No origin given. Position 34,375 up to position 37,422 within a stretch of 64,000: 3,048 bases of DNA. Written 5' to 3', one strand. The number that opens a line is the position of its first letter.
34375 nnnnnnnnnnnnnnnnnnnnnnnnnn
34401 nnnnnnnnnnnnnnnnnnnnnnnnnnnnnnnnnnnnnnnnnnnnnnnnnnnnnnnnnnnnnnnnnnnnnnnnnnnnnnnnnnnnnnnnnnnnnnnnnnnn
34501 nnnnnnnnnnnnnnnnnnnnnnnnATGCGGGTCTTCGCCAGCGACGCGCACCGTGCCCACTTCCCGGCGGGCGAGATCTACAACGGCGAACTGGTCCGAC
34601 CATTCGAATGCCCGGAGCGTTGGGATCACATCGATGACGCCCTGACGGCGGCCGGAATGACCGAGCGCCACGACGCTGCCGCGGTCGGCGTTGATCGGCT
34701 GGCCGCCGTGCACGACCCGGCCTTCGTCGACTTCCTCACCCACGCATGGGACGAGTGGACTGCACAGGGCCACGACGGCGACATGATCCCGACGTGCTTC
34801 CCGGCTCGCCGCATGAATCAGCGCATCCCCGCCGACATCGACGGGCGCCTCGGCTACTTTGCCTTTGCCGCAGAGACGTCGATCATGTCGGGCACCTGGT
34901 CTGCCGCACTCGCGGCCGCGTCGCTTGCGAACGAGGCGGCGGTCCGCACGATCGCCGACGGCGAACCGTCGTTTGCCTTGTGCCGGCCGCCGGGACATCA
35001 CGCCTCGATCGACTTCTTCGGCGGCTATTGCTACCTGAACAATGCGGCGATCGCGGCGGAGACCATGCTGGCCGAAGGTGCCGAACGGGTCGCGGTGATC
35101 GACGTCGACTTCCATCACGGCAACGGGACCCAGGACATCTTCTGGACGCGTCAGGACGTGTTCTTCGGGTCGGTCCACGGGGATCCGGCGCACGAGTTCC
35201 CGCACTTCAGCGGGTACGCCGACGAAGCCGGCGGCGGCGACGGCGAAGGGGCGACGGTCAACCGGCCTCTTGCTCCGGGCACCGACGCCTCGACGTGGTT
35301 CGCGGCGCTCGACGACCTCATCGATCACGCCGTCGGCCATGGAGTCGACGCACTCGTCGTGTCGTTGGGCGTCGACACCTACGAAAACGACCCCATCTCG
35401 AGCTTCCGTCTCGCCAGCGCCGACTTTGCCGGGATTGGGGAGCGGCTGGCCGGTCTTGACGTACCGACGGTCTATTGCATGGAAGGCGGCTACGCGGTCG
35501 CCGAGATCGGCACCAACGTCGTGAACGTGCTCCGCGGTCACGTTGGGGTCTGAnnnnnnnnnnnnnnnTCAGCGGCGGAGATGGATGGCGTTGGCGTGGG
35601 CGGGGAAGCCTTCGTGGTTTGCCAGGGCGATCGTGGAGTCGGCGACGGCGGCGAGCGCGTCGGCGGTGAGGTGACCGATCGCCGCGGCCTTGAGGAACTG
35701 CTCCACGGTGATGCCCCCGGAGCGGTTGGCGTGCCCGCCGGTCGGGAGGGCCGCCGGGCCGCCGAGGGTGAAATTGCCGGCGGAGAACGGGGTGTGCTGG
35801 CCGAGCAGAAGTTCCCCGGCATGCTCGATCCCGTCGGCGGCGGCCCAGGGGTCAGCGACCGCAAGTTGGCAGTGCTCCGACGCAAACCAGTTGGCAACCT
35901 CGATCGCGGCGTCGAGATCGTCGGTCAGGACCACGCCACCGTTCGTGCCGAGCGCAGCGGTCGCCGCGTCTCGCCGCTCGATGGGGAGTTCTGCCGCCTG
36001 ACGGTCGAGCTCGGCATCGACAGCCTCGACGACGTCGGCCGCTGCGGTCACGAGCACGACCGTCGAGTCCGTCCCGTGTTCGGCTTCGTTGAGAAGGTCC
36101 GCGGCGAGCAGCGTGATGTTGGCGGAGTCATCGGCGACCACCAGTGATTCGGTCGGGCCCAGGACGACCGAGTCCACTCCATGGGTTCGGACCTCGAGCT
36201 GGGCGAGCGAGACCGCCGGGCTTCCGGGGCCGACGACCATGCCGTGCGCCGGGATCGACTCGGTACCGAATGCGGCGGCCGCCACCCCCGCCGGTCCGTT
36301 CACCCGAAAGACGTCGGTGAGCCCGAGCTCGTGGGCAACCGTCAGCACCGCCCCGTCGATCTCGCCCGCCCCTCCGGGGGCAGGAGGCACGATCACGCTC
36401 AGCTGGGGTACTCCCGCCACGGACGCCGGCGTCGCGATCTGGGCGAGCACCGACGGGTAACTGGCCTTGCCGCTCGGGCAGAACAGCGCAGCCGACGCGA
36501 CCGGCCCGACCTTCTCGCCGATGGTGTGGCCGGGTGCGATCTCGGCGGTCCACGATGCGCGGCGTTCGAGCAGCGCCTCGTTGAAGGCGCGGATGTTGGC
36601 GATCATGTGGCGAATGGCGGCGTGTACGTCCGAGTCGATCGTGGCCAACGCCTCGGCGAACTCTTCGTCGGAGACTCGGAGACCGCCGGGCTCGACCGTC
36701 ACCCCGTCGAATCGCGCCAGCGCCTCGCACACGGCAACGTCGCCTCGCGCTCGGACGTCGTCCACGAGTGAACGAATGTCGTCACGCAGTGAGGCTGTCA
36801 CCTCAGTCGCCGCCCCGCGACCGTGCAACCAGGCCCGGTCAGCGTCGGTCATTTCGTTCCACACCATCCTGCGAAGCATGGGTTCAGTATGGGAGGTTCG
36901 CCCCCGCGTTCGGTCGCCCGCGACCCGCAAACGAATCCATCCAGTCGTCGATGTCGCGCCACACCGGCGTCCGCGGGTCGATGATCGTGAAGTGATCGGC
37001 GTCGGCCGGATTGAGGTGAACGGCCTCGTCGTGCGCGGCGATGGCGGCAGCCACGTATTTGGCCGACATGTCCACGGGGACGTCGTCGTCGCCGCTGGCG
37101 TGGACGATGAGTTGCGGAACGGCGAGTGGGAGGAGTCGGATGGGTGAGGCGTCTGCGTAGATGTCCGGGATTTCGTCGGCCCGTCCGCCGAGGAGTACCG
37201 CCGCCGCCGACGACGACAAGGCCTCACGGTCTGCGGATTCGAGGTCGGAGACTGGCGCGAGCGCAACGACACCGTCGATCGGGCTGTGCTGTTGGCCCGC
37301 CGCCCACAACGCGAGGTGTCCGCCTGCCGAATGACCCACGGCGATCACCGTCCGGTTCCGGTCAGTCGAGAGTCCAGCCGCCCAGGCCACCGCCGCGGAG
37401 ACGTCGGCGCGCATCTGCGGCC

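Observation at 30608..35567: Near-identical 33-nt nested palindromes bracket a 4.9-kb, two-module block, with a related motif at the internal junction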

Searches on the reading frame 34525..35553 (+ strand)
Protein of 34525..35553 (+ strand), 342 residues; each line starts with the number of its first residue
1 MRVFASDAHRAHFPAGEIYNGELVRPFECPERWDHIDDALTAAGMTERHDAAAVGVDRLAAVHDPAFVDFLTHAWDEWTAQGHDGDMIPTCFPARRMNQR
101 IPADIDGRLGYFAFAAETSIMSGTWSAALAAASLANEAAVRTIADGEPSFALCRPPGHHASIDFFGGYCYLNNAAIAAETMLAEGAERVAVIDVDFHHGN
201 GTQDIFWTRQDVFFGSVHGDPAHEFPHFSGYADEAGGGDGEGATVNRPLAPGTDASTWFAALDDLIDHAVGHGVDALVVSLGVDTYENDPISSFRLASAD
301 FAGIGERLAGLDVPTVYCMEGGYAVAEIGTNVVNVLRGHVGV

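Call 10: search_protein_families(library=pfam, proteins=[window:34525-35553:+])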
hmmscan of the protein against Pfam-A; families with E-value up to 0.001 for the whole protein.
window:34525-35553:+ (342 aa): 1 family
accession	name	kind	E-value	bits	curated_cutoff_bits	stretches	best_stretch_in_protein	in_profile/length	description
PF00850.24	Hist_deacetyl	-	6.5e-63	213.3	27.9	1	28-337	3-296/298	Histone deacetylase domain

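Call 14: find_encoding_contigs(protein=window:34525-35553:+, flank=10000, max_places=10)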
Protein window:34525-35553:+ (342 aa): 2 contigs read that carry it; 2 places shown.
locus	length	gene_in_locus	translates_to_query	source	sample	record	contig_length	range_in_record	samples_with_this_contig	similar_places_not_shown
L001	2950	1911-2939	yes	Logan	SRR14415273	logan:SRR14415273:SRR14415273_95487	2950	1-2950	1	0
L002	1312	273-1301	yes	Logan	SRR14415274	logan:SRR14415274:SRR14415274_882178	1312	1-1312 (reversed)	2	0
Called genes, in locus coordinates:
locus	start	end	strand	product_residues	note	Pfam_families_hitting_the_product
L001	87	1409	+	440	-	PF03441:FAD_binding_7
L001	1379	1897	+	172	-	PF01613:Flavin_Reduct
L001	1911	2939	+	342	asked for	PF00850:Hist_deacetyl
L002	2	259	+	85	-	?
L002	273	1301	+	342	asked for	PF00850:Hist_deacetyl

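Call 26: find_homologous_proteins(query=window:34525-35553:+, max_evalue=1e-40)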
Query window:34525-35553:+ (342 aa): 7945 proteins with E <= 1e-40 among 8000 candidates; the best 120 are listed.
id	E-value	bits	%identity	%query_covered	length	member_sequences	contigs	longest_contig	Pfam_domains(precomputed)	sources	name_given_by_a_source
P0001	4.7e-231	784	100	100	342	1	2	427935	PF00850.25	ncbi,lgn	-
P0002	1.6e-186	638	82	100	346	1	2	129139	PF00850.25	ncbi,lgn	-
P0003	1.5e-149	516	67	99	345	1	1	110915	PF00850.25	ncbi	ncbi:MAG: histone deacetylase family protein [Actinomycetota bacterium]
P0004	4.0e-147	508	66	99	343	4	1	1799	PF00850.25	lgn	-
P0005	4.4e-146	505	66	99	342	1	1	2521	PF00850.25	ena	-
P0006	5.2e-146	505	66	99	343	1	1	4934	PF00850.25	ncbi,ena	-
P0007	5.7e-146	505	66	99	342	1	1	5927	PF00850.25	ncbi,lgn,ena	-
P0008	7.0e-146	504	65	99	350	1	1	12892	PF00850.25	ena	-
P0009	1.6e-145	503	67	99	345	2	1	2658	PF00850.25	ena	-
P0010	1.7e-145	503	66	99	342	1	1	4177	PF00850.25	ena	-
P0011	2.8e-145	502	66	99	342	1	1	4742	PF00850.25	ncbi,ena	-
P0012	4.9e-145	501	66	99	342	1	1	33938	PF00850.25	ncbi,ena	-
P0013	5.2e-145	501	66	99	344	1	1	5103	PF00850.25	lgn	-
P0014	1.6e-144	500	66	99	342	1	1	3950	PF00850.25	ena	-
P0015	8.1e-144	497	65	99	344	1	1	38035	PF00850.25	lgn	-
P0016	9.1e-144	497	66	99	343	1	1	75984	PF00850.25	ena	-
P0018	3.7e-143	495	64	99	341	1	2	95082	PF00850.25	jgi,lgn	-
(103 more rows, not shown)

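Call 27: find_encoding_contigs(protein=P0002, flank=10000, max_places=4)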
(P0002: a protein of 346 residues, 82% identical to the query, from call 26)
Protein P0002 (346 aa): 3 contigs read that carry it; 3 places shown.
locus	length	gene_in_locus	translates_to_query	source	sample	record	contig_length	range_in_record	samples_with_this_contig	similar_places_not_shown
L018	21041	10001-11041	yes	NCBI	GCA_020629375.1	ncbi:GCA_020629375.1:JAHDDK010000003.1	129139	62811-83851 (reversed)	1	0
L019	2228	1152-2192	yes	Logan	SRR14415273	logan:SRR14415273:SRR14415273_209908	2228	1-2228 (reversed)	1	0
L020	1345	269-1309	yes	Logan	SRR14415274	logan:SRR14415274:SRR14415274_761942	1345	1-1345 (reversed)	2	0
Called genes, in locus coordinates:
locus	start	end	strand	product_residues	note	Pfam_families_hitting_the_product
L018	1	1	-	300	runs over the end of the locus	PF09995:MPAB_Lcp_cat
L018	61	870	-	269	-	-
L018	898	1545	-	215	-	-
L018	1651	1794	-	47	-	-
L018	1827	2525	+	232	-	-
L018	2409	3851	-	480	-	PF01381:HTH_3, PF13560:HTH_31, PF06114:Peptidase_M78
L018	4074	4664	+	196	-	PF01274:MS_TIM-barrel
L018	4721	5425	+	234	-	PF04116:FA_hydroxylase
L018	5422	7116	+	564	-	PF00749:tRNA-synt_1c, PF03950:tRNA-synt_1c_C, PF20974:tRNA-synt_1c_C2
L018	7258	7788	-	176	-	-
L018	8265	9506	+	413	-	PF03441:FAD_binding_7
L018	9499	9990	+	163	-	PF01613:Flavin_Reduct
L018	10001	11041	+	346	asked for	PF00850:Hist_deacetyl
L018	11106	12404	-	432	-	PF00815:Histidinol_dh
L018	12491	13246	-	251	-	PF20434:BD-FAE, PF12146:Hydrolase_4 (faint), PF00561:Abhydrolase_1 (weak), PF07859:Abhydrolase_3, PF00326:Peptidase_S9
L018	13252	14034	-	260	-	PF22814:WelO5 (faint), PF23169:HalD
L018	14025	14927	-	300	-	PF05721:PhyH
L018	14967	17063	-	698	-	PF13204:Apiosidase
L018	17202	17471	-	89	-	-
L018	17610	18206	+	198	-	PF17248:DUF5317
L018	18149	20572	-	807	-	PF00515:TPR_1 (faint), PF07719:TPR_2 (faint), PF13424:TPR_12 (weak), PF13432:TPR_16 (weak), PF13424:TPR_12 (weak), PF12770:CHAT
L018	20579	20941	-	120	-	-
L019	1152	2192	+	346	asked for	PF00850:Hist_deacetyl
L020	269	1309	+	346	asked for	PF00850:Hist_deacetyl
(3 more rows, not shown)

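Call 28: find_encoding_contigs(protein=P0003, flank=10000, max_places=3)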
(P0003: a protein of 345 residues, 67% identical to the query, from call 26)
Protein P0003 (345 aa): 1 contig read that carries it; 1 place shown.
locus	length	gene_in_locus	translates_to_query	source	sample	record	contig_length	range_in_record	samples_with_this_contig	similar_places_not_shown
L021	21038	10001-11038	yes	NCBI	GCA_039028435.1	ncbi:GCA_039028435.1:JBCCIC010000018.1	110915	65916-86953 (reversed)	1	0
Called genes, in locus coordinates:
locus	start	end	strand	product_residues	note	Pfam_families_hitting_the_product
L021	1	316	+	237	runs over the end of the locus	-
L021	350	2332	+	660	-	PF05378:Hydant_A_N, PF01968:Hydantoinase_A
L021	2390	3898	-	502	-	PF00083:Sugar_tr (weak), PF07690:MFS_1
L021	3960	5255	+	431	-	PF00275:EPSP_synthase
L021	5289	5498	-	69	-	-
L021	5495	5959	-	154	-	PF10604:Polyketide_cyc2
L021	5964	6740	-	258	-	PF13489:Methyltransf_23 (weak), PF08241:Methyltransf_11, PF08242:Methyltransf_12 (weak), PF13649:Methyltransf_25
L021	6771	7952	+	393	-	PF00266:Aminotran_5, PF01212:Beta_elim_lyase (weak)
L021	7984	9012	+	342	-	PF02568:ThiI (weak), PF03054:tRNA_Me_trans, PF20259:tRNA_Me_trans_M, PF20258:tRNA_Me_trans_C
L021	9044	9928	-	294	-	-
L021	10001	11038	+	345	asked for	PF00850:Hist_deacetyl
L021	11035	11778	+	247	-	PF18029:Glyoxalase_6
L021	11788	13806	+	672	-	PF22745:Nlig-Ia, PF01653:DNA_ligase_aden, PF00633:HHH (faint), PF03120:OB_DNA_ligase, PF14520:HHH_5 (faint), PF12826:HHH_2, PF00533:BRCT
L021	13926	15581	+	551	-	PF00580:UvrD-helicase (faint), PF09848:SLFN-g3_helicase (faint), PF13245:AAA_19 (weak), PF13604:AAA_30 (weak)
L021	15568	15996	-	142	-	-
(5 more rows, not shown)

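Call 63: find_encoding_contigs(protein=P0016, flank=7000, max_places=1)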
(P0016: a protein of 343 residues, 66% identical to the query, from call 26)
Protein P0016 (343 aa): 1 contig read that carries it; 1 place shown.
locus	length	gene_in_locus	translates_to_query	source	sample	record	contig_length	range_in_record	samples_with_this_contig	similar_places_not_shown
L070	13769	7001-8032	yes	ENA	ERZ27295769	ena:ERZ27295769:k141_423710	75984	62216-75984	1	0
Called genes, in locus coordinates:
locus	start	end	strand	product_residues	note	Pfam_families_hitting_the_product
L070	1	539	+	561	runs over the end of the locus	PF00749:tRNA-synt_1c, PF03950:tRNA-synt_1c_C, PF20974:tRNA-synt_1c_C2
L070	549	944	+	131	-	PF01243:PNPOx_N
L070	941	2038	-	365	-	PF00353:HemolysinCabind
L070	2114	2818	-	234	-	PF03372:Exo_endo_phos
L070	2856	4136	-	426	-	-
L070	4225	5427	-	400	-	PF00691:OmpA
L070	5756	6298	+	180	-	-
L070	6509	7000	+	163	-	PF01613:Flavin_Reduct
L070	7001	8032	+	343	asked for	PF00850:Hist_deacetyl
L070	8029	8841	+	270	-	PF08547:CIA30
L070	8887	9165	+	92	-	-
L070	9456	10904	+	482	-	PF00479:G6PD_N, PF02781:G6PD_C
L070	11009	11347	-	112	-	PF27609:Rv1322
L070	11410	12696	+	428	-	PF00815:Histidinol_dh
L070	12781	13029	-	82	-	-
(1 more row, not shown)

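Call 64: find_encoding_contigs(protein=P0018, flank=7000, max_places=1)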
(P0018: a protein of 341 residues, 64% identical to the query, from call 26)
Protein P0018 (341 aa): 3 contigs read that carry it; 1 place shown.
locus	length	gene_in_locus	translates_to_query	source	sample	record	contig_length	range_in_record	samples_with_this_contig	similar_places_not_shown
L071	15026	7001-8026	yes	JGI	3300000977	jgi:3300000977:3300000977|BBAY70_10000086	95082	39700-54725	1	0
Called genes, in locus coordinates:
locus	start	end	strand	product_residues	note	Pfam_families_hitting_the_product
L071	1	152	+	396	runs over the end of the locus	PF00155:Aminotran_1_2, PF12897:Asp_aminotransf (weak)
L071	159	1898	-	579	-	PF00664:ABC_membrane, PF00005:ABC_tran, PF13191:AAA_16 (faint), PF13304:AAA_21 (faint)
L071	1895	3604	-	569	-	PF00664:ABC_membrane, PF00005:ABC_tran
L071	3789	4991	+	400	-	PF00266:Aminotran_5, PF01041:DegT_DnrJ_EryC1 (weak)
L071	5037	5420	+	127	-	PF07858:LEH, PF12680:SnoaL_2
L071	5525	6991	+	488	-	PF03055:RPE65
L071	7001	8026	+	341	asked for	PF00850:Hist_deacetyl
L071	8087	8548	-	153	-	-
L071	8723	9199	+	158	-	-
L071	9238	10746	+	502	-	PF00884:Sulfatase, PF01663:Phosphodiest (weak), PF16347:SGSH_C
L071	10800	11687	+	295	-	PF01557:FAA_hydrolase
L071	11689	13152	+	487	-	PF00171:Aldedh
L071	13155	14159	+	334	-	PF04116:FA_hydroxylase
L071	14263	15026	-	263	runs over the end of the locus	-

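Call 65: find_encoding_contigs(protein=P0012, flank=7000, max_places=1)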
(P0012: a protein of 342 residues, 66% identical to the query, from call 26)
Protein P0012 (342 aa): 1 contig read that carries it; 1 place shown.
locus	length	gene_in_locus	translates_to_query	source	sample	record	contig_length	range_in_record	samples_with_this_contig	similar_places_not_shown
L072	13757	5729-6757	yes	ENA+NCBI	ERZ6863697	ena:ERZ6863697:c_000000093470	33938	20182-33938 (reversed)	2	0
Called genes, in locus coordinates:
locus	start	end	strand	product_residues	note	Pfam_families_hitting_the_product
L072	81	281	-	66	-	-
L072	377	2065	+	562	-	PF00749:tRNA-synt_1c, PF03950:tRNA-synt_1c_C, PF20974:tRNA-synt_1c_C2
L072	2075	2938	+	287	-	PF05721:PhyH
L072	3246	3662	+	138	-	-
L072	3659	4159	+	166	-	PF04134:DCC1-like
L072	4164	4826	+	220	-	PF00440:TetR_N (weak)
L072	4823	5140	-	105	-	PF22278:DUF6958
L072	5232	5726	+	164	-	PF01613:Flavin_Reduct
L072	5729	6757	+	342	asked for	PF00850:Hist_deacetyl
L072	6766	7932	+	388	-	PF05721:PhyH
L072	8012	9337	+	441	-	PF00815:Histidinol_dh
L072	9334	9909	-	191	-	-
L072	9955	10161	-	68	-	-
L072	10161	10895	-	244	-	PF20434:BD-FAE, PF12146:Hydrolase_4 (faint), PF07859:Abhydrolase_3, PF00561:Abhydrolase_1 (faint), PF00326:Peptidase_S9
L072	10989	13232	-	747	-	PF03176:MMPL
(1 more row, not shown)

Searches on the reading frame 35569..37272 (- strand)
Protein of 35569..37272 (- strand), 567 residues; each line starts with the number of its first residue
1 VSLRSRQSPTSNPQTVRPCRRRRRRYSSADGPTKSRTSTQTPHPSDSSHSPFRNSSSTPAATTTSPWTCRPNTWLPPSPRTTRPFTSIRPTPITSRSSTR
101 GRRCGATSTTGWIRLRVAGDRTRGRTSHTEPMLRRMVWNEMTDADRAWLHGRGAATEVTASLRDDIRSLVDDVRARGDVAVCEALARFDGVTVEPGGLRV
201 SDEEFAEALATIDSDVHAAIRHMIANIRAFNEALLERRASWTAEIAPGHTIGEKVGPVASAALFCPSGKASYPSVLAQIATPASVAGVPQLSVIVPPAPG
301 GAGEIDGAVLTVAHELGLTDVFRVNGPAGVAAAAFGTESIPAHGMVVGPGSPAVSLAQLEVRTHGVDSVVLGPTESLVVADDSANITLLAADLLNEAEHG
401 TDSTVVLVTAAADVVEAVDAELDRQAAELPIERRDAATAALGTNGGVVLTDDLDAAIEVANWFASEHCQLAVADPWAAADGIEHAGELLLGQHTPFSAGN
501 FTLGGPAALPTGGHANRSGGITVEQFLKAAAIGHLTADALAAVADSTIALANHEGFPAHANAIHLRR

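Call 10: search_protein_families(library=pfam, proteins=[window:35569-37272:-])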
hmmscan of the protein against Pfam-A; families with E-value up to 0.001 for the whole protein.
window:35569-37272:- (567 aa): 1 family
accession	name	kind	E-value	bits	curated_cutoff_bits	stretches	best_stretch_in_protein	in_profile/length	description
PF00815.25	Histidinol_dh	-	2.4e-107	359.9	27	1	159-566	8-410/411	Histidinol dehydrogenase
